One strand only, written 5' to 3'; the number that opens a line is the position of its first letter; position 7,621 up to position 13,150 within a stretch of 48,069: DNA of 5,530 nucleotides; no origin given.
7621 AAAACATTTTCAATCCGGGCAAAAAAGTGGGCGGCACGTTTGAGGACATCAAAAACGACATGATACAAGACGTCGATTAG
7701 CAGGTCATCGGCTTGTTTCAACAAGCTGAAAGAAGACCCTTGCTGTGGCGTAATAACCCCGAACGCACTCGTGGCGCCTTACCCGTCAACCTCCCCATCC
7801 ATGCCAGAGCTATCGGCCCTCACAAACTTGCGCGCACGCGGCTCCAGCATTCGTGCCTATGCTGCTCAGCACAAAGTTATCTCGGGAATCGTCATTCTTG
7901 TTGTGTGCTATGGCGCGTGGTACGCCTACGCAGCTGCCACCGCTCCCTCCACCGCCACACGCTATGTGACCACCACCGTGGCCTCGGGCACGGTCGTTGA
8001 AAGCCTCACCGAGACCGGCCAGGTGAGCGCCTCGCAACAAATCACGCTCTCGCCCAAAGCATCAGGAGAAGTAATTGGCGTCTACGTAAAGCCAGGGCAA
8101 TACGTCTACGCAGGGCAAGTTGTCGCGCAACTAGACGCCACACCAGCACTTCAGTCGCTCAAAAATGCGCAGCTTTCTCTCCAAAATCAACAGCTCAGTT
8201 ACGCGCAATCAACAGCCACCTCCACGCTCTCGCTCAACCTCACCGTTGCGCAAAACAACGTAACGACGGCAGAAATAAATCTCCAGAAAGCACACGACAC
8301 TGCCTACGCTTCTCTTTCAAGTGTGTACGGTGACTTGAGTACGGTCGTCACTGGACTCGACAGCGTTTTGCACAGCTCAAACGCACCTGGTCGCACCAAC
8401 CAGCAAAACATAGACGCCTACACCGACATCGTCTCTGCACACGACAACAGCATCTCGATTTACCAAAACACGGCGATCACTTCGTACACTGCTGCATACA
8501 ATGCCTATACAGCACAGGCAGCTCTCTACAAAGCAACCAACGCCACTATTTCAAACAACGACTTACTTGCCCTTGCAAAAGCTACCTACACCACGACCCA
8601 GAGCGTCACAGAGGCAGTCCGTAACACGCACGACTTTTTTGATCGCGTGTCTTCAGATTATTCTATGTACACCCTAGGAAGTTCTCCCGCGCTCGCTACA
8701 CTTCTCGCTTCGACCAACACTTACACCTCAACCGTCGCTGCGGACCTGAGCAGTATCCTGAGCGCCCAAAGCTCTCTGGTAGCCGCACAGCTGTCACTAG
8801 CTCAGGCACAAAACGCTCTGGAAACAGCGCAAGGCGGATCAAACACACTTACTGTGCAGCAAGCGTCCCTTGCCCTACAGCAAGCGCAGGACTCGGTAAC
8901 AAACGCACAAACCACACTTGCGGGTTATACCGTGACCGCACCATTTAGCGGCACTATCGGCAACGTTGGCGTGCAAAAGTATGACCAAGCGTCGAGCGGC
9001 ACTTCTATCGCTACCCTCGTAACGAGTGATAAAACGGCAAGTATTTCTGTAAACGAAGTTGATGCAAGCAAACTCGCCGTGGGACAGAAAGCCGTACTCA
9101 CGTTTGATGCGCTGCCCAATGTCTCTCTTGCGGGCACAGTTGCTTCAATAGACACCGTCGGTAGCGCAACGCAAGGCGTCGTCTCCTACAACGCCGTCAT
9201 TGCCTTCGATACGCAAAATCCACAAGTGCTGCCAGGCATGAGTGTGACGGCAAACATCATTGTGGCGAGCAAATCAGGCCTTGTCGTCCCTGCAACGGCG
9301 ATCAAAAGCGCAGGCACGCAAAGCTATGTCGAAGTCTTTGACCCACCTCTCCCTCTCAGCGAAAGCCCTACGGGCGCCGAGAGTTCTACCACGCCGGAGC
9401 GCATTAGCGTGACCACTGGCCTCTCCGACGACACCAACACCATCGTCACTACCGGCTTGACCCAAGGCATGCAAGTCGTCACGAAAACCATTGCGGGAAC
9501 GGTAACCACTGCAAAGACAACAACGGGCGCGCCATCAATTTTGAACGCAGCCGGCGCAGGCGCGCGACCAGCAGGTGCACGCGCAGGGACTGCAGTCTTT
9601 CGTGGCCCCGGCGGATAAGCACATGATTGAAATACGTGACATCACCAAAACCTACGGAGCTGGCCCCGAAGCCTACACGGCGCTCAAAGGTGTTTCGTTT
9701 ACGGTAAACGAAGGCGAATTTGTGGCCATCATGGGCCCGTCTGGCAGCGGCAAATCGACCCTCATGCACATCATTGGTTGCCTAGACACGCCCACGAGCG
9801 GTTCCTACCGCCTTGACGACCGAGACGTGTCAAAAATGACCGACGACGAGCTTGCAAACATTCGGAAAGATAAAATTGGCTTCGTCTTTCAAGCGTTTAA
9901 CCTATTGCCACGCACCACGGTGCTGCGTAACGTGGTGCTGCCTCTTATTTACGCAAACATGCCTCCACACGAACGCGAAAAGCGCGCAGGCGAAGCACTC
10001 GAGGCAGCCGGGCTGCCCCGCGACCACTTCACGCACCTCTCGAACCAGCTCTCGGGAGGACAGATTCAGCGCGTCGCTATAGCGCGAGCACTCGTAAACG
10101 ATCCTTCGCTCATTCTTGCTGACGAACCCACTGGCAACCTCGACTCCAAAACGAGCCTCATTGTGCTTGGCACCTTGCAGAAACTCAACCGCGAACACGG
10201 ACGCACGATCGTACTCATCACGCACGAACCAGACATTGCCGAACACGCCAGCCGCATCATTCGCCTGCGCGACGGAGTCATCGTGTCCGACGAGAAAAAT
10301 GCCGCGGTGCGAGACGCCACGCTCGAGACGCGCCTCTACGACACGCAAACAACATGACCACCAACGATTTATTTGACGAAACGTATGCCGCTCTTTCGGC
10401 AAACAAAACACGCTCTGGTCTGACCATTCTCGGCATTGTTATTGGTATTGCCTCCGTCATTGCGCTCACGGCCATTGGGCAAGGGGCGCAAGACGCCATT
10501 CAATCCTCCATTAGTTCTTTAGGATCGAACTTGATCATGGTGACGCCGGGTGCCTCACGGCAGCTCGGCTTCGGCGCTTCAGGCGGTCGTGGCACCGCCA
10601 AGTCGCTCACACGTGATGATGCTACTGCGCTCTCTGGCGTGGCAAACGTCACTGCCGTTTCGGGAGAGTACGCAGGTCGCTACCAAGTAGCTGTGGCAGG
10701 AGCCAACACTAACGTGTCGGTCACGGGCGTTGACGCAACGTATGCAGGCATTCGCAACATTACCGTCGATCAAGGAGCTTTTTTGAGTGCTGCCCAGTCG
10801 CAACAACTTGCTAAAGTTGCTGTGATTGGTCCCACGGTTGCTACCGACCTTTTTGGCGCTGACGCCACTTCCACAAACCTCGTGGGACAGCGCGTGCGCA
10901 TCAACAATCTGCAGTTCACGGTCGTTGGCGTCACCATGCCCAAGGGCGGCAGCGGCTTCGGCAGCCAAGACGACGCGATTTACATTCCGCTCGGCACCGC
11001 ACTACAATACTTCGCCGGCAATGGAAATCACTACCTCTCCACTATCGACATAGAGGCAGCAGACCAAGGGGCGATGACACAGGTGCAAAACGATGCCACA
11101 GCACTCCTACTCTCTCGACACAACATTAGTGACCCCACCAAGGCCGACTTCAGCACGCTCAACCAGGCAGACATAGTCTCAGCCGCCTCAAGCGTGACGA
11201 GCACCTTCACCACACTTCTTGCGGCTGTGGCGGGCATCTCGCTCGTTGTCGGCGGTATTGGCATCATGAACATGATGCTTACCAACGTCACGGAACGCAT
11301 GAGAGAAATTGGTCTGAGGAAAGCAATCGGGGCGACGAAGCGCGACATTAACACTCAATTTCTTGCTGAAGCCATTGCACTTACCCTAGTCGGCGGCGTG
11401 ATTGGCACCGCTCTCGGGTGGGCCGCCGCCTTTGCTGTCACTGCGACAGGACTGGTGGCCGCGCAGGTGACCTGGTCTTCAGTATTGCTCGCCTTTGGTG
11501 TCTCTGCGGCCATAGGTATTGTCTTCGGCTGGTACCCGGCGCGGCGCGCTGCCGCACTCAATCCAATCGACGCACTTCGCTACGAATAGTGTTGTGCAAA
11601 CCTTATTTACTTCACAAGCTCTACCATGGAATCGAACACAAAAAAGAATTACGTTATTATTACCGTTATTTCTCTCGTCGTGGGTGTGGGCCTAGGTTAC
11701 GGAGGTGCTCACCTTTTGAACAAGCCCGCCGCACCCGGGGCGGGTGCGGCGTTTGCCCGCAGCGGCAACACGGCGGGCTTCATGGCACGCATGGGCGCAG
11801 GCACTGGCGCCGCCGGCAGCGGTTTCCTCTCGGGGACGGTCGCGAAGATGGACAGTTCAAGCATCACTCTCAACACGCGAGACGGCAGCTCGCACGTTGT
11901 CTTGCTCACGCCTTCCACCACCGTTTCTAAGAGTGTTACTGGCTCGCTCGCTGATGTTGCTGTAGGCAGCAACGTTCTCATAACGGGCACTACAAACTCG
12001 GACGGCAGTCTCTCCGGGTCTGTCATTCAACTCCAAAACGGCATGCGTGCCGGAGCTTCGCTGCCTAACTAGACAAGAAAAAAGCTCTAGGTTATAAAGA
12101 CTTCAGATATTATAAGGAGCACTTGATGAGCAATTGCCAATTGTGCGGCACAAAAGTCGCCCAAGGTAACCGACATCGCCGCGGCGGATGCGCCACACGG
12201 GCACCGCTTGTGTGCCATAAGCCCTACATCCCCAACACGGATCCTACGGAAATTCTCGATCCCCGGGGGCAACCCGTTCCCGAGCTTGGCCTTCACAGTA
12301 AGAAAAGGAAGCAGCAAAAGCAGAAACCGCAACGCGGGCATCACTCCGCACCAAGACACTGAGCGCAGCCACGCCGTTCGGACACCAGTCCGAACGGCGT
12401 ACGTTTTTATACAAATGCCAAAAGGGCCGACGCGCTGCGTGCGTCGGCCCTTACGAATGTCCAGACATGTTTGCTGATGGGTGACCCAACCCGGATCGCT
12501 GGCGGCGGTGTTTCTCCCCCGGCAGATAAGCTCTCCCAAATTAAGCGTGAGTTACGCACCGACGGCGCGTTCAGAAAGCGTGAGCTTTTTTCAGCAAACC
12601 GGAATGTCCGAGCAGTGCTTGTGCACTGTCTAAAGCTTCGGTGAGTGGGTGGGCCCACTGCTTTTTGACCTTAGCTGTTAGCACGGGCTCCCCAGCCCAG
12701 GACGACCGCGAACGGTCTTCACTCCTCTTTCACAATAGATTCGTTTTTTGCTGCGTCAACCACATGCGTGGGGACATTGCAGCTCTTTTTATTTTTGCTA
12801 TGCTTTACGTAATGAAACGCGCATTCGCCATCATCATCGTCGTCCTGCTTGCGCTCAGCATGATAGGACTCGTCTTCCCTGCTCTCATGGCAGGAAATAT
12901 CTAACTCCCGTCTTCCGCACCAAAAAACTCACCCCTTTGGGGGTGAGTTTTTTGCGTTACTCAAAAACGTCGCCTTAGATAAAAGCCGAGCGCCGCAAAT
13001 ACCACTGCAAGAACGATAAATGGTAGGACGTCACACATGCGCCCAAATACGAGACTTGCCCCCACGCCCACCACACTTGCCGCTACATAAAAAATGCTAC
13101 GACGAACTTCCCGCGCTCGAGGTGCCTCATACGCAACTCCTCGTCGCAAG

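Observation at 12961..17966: SipW-type signal peptidase operon with three decorated TasA/camelysin-fold paralogues: candidate surface-fibre system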

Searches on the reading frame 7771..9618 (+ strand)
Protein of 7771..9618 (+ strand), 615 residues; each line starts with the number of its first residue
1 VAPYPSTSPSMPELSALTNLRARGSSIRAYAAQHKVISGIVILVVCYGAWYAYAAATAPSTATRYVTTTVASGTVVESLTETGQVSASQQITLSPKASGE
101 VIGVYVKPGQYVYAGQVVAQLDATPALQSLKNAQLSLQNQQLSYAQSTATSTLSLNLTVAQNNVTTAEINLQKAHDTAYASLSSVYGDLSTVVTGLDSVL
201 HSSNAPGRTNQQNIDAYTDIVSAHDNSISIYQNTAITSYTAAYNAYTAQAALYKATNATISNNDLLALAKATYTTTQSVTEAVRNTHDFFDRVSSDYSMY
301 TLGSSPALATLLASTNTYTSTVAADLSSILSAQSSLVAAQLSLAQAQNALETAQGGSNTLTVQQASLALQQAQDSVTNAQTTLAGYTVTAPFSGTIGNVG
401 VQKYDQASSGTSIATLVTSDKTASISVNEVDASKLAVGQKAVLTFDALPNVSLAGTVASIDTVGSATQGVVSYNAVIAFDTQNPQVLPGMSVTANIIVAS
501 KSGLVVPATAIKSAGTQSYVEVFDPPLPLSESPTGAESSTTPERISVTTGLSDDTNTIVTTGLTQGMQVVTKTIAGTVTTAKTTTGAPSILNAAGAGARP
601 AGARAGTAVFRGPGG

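Call 57: search_protein_families(library=pfam, proteins=[window:7771-9618:+], max_evalue=0.001)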
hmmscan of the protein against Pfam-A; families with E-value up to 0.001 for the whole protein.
window:7771-9618:+ (615 aa): 4 families
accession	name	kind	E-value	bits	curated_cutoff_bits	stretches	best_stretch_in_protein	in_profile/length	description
PF13437.12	HlyD_3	-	1.1e-10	42.6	22.2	1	387-489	1-106/106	HlyD family secretion protein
PF16576.10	HlyD_D23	-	1.1e-10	41.7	30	1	334-463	54-188/214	Barrel-sandwich domain of CusB or HlyD membrane-fusion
PF13533.13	Biotin_lipoyl_2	-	0.00014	22.1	29.8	0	92-122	2-32/32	Biotin-lipoyl like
PF00364.28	Biotin_lipoyl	-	0.00024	21.3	22.1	0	99-121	15-36/73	Biotin-requiring enzyme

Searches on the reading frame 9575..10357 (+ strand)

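Call 57: search_protein_families(library=pfam, proteins=[window:9575-10357:+], max_evalue=0.001)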
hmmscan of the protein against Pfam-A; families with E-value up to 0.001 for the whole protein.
window:9575-10357:+ (260 aa): 4 families
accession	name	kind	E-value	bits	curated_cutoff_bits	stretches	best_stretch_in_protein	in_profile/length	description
PF00005.33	ABC_tran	-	4e-35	121.8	25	1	37-186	1-136/137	ABC transporter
PF02463.25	SMC_N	-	2.2e-05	24.5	40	0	47-67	24-44/220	RecF/RecN/SMC N terminal domain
PF13555.12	AAA_29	-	0.00023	21.3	27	1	39-64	14-39/61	P-loop containing region of AAA domain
PF13304.12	AAA_21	-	0.00067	20.2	27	0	49-110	1-79/304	AAA domain, putative AbiEii toxin, Type IV TA system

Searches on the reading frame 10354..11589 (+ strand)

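Call 57: search_protein_families(library=pfam, proteins=[window:10354-11589:+], max_evalue=0.001)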
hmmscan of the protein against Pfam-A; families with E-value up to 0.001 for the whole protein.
window:10354-11589:+ (411 aa): 2 families
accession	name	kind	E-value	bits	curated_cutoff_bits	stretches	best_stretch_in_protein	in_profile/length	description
PF12704.14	MacB_PCD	-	5.5e-45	154.6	27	1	21-250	1-206/207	MacB-like periplasmic core domain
PF02687.27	FtsX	-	2.6e-22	79.5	25.5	1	291-404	2-120/120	FtsX-like permease C-terminal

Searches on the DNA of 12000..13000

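Call 82: search_rna_families(source=window, start=12000, end=13000, threshold=evalue, max_evalue=1)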
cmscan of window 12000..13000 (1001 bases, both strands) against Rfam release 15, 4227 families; matches with E-value up to 1: 4.
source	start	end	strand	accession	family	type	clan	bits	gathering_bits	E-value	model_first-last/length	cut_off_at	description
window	12397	12451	+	RF02844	RefA9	Gene; antisense;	-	22.9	49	0.69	1-64/64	no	Enterococcus sRNA A9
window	12917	12953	+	RF01366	CRISPR-DR53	Gene; CRISPR;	-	22.2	45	0.19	1-37/37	no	CRISPR RNA direct repeat element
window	12914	12956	-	RF03788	MIR5304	Gene; miRNA;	-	18.4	75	0.68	1-80/80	no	MIR5304 microRNA precursor family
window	12894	12995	+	RF02634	EF3314_EF3315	Gene; sRNA;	-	17.8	100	0.19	1-141/141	no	Enterococcus sRNA EF3314_EF3315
